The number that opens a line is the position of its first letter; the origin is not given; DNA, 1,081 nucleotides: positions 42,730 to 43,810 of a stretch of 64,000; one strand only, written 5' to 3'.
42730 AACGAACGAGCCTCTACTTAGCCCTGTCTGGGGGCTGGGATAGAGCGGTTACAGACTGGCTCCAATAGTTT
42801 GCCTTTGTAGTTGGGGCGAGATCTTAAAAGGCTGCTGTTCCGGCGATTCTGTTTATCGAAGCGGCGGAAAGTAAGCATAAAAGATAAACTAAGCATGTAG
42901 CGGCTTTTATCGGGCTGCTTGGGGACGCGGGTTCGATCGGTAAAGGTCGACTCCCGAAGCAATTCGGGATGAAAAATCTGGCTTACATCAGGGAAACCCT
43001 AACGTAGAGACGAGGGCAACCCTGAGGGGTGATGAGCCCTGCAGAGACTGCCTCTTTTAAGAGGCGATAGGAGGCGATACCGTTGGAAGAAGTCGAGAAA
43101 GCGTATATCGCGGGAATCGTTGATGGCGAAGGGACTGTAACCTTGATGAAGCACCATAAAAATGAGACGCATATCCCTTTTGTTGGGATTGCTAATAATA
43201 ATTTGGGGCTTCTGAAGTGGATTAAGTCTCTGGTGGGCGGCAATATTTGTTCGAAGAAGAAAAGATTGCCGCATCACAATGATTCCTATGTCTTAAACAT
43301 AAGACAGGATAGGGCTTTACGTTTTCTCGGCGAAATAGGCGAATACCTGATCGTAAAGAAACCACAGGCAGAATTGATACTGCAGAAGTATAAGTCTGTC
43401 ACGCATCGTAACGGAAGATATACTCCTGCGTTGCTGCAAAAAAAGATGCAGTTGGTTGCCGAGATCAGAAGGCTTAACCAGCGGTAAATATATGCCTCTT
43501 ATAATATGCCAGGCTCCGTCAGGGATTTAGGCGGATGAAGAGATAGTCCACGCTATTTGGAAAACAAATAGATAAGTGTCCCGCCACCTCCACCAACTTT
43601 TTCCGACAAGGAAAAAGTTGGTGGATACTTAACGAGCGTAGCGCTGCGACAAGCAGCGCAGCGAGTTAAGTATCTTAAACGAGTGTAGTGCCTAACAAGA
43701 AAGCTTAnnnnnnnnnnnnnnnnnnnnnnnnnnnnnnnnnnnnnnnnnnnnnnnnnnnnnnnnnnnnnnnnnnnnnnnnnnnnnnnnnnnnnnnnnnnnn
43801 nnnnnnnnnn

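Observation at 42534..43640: tmRNA gene interrupted in its T-loop by a group I-like intron encoding a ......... homing endonuclease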

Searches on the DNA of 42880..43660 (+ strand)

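Call 4: search_rna_families(source=window, start=42880, end=43660, threshold=evalue, max_evalue=10, show_alignments=4)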
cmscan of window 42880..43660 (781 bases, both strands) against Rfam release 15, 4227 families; matches with E-value up to 10: 8.
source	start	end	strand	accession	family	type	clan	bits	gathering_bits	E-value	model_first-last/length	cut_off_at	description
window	42907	43571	+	RF00028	Intron_gpI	Intron;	-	32.8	50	1.8e-06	1-253/253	no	Group I catalytic intron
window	42880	42958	+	RF00023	tmRNA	Gene;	CL00001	21.1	47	2e-06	297-374/374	5'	transfer-messenger RNA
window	43179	43205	+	RF01107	SBRMV1_UPD-PKf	Cis-reg;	-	18.1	39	1.5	1-27/27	no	Pseudoknot of upstream pseudoknot domain (UPD) of the 3'UTR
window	43025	43053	+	RF00095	snoPyro_CD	Gene; snRNA; snoRNA; CD-box;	CL00132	17.8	45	0.55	1-58/58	no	Pyrococcus C/D box small nucleolar RNA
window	43240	43269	-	RF03326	mir-312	Gene; miRNA;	-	14.9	55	5.1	20-49/67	no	mir-312 microRNA precursor family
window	43388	43543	+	RF01884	LINC00901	Gene; lncRNA;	-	13.2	55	6.9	1-152/152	no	Non-coding RNA BC040587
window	43006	43047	+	RF01149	sR10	Gene; snRNA; snoRNA; CD-box;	-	12.9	45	1.4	1-54/54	no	Small nucleolar RNA sR10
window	43004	43047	+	RF01126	sR41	Gene; snRNA; snoRNA; CD-box;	-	11.5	54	5.1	1-53/53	no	Small nucleolar RNA sR41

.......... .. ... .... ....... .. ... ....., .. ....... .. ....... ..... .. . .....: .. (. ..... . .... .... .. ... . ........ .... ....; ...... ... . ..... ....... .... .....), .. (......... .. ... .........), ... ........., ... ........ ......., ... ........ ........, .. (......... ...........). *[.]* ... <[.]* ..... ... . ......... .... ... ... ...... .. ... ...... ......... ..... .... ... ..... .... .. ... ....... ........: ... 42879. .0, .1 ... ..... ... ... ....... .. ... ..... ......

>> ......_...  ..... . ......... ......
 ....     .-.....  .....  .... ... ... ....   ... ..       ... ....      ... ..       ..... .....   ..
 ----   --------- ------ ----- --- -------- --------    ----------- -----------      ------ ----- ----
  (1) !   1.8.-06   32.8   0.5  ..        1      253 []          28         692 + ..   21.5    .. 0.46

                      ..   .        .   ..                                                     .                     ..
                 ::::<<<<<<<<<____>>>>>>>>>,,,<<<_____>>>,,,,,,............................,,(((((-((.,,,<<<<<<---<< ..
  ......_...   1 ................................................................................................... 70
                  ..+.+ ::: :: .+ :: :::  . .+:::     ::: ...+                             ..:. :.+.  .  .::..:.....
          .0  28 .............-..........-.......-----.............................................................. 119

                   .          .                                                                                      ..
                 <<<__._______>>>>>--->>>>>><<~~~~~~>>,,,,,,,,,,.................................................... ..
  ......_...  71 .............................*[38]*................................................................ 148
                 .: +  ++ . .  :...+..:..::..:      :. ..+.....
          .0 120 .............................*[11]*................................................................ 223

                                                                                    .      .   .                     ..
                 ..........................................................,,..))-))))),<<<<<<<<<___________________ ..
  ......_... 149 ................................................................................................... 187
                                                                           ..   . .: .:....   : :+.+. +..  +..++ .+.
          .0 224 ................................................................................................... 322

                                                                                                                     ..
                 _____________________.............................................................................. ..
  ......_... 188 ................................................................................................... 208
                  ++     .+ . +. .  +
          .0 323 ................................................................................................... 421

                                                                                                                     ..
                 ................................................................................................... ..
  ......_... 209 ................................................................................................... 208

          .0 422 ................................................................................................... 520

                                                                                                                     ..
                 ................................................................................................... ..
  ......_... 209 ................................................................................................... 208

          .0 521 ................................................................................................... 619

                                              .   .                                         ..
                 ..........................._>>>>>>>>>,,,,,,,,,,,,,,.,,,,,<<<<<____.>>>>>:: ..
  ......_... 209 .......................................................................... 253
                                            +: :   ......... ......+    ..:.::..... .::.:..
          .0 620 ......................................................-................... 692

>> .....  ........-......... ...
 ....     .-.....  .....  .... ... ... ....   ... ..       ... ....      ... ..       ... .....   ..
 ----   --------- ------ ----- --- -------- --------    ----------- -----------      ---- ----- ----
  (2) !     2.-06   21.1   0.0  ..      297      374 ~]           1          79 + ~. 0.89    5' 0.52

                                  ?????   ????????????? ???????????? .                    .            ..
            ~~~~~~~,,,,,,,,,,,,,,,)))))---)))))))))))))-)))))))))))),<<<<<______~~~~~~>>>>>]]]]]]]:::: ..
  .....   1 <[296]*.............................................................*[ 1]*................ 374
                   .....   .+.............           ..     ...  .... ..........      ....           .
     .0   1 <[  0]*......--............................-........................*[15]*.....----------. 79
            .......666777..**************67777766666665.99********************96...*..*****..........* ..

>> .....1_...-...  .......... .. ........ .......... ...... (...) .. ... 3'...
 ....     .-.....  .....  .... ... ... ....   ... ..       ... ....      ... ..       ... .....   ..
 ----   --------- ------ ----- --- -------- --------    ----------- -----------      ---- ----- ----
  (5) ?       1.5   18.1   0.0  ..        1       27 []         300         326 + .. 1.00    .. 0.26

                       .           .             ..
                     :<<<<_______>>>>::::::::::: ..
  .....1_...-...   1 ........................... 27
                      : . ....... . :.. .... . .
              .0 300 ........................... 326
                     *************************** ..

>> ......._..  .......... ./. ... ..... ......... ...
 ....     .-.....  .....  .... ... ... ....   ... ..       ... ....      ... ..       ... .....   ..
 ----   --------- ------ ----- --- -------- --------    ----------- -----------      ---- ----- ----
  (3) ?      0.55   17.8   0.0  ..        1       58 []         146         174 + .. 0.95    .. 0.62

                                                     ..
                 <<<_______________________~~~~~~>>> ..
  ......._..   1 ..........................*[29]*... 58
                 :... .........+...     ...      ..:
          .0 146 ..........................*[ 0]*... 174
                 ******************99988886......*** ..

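Call 20: search_rna_families(sources=[L008, L009, L010, L016, L017, L021, L022, L023, L024, L027, L030, L041, L042, L050, L057, L063, L070, L075, L080, L082], threshold=gathering)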
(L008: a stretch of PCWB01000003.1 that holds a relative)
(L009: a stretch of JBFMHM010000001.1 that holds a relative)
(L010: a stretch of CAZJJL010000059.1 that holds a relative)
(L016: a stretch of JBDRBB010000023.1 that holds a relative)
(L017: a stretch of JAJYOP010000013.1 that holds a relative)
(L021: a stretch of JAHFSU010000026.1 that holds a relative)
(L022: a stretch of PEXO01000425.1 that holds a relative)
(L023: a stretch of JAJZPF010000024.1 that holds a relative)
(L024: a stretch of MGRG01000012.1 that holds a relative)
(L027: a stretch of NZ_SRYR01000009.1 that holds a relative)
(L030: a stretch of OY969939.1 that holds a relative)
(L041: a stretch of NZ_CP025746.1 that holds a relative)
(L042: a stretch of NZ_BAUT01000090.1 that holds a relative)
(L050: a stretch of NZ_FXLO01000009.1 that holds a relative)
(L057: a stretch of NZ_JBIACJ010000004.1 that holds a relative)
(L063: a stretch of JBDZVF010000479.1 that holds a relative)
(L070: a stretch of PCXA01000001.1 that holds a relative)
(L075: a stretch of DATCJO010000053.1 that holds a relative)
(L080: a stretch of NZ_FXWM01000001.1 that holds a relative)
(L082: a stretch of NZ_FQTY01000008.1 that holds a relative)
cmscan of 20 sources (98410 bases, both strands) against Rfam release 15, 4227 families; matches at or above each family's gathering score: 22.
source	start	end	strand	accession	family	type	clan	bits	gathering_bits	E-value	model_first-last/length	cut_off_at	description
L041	4011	4360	-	RF00023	tmRNA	Gene;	CL00001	174.9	47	2.5e-69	1-374/374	no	transfer-messenger RNA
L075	3224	3551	-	RF00023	tmRNA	Gene;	CL00001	171.8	47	5.3e-68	1-374/374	no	transfer-messenger RNA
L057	3236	3572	-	RF00023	tmRNA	Gene;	CL00001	159.8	47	5.8e-63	1-374/374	no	transfer-messenger RNA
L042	3257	3594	-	RF00023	tmRNA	Gene;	CL00001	157.9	47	3.9e-62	1-374/374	no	transfer-messenger RNA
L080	3241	3575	-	RF00023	tmRNA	Gene;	CL00001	151.6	47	1.8e-59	1-374/374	no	transfer-messenger RNA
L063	1635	1964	+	RF00023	tmRNA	Gene;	CL00001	149.2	47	1.8e-58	1-374/374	no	transfer-messenger RNA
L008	1979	2383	+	RF00023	tmRNA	Gene;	CL00001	145.2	47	8.7e-57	1-374/374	no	transfer-messenger RNA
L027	3225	3556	-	RF00023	tmRNA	Gene;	CL00001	140.2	47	1.2e-54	1-374/374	no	transfer-messenger RNA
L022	1544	1895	+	RF00023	tmRNA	Gene;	CL00001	137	47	2.5e-53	1-374/374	no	transfer-messenger RNA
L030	3243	3569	-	RF00023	tmRNA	Gene;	CL00001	129.3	47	4.6e-50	1-374/374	no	transfer-messenger RNA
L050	3225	3559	-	RF00023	tmRNA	Gene;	CL00001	123.3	47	1.6e-47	1-374/374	no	transfer-messenger RNA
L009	1948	2353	+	RF00023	tmRNA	Gene;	CL00001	113.5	47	2.1e-43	1-374/374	no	transfer-messenger RNA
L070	1841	2177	+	RF00023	tmRNA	Gene;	CL00001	112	47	9e-43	1-374/374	no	transfer-messenger RNA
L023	1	344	+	RF00023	tmRNA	Gene;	CL00001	111.6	47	1.4e-42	11-374/374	5'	transfer-messenger RNA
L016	2018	2335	+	RF00023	tmRNA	Gene;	CL00001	101.6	47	2.2e-38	1-374/374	no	transfer-messenger RNA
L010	1949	2345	+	RF00023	tmRNA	Gene;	CL00001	101.2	47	3.6e-38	1-374/374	no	transfer-messenger RNA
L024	2025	2344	+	RF00023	tmRNA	Gene;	CL00001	95.6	47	8.2e-36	1-374/374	no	transfer-messenger RNA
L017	1951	2334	+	RF00023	tmRNA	Gene;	CL00001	91.7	47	3.5e-34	1-374/374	no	transfer-messenger RNA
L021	2004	2329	+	RF00023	tmRNA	Gene;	CL00001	91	47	6.7e-34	1-374/374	no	transfer-messenger RNA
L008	253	333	-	RF00005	tRNA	Gene; tRNA;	CL00001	56.8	29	2e-09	1-71/71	no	tRNA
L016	4157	4243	+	RF00005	tRNA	Gene; tRNA;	CL00001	53.4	29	1.8e-08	1-71/71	no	tRNA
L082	2908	2979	-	RF00029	Intron_gpII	Intron;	-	41.3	40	0.00017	1-77/77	no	Group II catalytic intron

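Call 31: search_rna_families(sources=[L028, L031, L033, L034, L035, L039, L043, L044, L045, L047, L048, L051, L052, L054, L059, L061, L067, L068, L071, L046], threshold=gathering)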
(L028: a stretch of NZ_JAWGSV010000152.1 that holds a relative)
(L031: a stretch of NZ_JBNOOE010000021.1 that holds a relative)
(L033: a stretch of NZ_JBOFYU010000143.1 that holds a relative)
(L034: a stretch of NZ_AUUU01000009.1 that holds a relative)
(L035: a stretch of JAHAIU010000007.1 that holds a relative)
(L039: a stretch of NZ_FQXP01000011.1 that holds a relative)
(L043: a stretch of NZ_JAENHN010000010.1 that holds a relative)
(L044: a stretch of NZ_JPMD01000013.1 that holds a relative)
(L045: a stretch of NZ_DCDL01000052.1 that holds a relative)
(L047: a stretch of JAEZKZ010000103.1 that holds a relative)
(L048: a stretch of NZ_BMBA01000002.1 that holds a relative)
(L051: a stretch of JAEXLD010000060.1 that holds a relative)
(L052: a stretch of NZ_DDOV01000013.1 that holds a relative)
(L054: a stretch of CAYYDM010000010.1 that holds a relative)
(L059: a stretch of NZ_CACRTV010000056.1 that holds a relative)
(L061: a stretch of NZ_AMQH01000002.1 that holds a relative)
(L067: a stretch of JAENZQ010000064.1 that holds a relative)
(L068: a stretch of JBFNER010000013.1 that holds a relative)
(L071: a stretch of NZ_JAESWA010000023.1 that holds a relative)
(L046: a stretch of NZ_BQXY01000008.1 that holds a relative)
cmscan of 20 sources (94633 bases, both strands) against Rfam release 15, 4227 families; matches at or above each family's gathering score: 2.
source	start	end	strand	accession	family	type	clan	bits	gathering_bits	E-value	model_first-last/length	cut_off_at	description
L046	4013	4362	-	RF00023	tmRNA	Gene;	CL00001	174.4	47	4e-69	1-374/374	no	transfer-messenger RNA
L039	3949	4042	-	RF01998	group-II-D1D4-1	Intron;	CL00102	47.3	35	3.1e-05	1-84/84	no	Group II catalytic intron D1-D4-1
